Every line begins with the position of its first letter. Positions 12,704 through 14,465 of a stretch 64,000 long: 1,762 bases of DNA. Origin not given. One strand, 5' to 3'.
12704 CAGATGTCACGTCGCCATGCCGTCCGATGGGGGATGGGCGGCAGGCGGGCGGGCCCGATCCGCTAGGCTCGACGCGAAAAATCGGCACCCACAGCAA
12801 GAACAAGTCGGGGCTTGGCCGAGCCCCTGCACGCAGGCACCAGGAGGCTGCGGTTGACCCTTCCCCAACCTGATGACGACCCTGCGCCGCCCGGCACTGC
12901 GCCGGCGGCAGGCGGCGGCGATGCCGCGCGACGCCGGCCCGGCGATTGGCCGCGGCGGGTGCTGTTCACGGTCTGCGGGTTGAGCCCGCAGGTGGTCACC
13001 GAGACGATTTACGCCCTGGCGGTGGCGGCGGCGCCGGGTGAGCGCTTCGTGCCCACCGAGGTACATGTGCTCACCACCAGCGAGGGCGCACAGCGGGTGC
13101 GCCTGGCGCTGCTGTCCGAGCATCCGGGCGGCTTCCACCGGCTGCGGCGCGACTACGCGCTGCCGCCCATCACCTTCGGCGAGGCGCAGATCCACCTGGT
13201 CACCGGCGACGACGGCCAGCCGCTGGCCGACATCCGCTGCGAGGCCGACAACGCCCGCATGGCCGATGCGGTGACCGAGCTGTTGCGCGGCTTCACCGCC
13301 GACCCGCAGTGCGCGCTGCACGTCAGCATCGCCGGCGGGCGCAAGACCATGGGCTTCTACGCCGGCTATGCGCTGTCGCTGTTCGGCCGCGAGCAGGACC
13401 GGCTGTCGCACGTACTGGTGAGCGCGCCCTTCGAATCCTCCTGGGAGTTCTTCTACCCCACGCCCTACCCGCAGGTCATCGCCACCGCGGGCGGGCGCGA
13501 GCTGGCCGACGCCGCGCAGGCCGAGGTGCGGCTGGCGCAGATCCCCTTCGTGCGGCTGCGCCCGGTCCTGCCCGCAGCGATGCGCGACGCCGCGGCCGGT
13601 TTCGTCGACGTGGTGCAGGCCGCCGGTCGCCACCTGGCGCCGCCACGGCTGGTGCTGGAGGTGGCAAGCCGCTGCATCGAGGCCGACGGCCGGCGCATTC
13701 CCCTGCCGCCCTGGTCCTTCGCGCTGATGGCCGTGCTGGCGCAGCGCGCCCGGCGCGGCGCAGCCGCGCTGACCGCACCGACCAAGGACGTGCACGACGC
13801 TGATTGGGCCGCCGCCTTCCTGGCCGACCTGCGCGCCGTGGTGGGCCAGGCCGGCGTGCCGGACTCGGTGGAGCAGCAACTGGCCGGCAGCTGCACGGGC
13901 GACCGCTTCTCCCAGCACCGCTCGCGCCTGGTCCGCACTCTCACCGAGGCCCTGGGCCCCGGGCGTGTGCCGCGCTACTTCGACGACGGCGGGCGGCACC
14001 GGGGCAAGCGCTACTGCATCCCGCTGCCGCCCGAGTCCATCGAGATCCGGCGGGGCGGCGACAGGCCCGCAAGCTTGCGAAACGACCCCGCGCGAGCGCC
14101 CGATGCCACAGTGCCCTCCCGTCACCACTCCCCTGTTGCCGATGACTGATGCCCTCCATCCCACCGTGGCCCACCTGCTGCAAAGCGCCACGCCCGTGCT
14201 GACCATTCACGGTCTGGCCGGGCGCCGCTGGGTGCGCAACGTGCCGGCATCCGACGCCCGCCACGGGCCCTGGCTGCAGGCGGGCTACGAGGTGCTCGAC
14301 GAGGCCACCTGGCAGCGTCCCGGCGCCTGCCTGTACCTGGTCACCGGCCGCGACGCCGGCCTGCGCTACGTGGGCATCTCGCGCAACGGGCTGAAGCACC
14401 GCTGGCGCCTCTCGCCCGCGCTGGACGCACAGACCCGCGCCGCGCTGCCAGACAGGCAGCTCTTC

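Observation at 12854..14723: NE0113-type CARF gene translationally coupled to a GIY-YIG-like gene at the head of the cmr operon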

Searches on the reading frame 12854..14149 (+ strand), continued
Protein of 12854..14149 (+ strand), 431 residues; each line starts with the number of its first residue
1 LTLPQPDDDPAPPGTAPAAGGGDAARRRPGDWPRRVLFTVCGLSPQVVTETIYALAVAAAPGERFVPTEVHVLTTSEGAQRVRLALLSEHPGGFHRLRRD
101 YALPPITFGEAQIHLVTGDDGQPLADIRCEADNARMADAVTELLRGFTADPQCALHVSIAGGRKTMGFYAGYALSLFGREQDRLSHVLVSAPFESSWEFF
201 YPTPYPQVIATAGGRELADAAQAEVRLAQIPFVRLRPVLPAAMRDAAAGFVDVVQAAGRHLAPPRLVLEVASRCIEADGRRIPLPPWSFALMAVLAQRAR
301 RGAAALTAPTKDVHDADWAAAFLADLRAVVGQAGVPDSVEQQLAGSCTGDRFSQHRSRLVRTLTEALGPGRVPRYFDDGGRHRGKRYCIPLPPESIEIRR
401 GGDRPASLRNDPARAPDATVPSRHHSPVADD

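Call 103: find_encoding_contigs(protein=P0308, flank=10000, max_places=1)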
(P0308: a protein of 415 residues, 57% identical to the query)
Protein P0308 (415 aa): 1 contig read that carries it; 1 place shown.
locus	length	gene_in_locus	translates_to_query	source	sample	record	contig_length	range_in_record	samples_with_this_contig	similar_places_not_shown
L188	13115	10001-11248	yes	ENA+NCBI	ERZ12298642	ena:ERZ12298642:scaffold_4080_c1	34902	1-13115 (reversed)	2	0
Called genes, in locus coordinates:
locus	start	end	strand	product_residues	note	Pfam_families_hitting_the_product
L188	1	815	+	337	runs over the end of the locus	PF03401:TctC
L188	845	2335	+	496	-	PF00171:Aldedh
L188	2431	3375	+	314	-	PF06764:DUF1223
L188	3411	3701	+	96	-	-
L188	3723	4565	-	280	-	PF08668:HDOD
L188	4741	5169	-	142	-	PF01850:PIN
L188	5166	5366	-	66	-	PF09957:VapB_antitoxin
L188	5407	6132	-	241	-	PF00005:ABC_tran, PF02463:SMC_N (faint), PF13304:AAA_21 (faint)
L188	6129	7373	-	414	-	PF12704:MacB_PCD, PF02687:FtsX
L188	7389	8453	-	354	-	PF25917:BSH_RND (weak), PF25973:BSH_CzcB, PF25954:Beta-barrel_RND_2, PF25967:RND-MFP_C (weak), PF25989:YknX_C (weak)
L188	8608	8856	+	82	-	PF04014:MazE_antitoxin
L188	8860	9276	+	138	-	PF01850:PIN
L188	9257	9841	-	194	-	PF06210:DUF1003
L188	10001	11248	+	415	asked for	PF09623:Cas_NE0113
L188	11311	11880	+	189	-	-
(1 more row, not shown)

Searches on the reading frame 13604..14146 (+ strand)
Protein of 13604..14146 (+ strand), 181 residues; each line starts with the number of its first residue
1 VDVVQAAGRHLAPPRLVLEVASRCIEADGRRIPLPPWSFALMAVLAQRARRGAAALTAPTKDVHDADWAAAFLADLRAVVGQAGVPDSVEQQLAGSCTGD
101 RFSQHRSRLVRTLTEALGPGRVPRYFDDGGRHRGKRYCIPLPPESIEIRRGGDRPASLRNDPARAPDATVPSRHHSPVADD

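Call 84: search_protein_families(library=pfam, proteins=[window:13604-14146:+], max_evalue=10)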
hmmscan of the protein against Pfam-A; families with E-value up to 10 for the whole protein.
window:13604-14146:+ (181 aa): 0 families
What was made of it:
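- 12854..14149 (+): NE0113/CARF5-type CARF gene (431 aa). CARF domain at about residues 36-248. The roughly 180-aa C-terminal region matches no family. C-terminal part alone gives no Pfam hit (call 84).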

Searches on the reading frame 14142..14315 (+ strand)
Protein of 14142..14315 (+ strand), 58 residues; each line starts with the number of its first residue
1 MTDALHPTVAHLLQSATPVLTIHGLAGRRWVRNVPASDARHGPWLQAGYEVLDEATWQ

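Call 84: search_protein_families(library=pfam, proteins=[window:14142-14315:+], max_evalue=10)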
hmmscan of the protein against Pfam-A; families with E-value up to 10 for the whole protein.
window:14142-14315:+ (58 aa): 1 family
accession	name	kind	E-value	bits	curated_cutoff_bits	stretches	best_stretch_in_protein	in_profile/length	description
PF23506.1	YqgH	-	0.079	13.6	27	1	21-36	5-20/27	YqgH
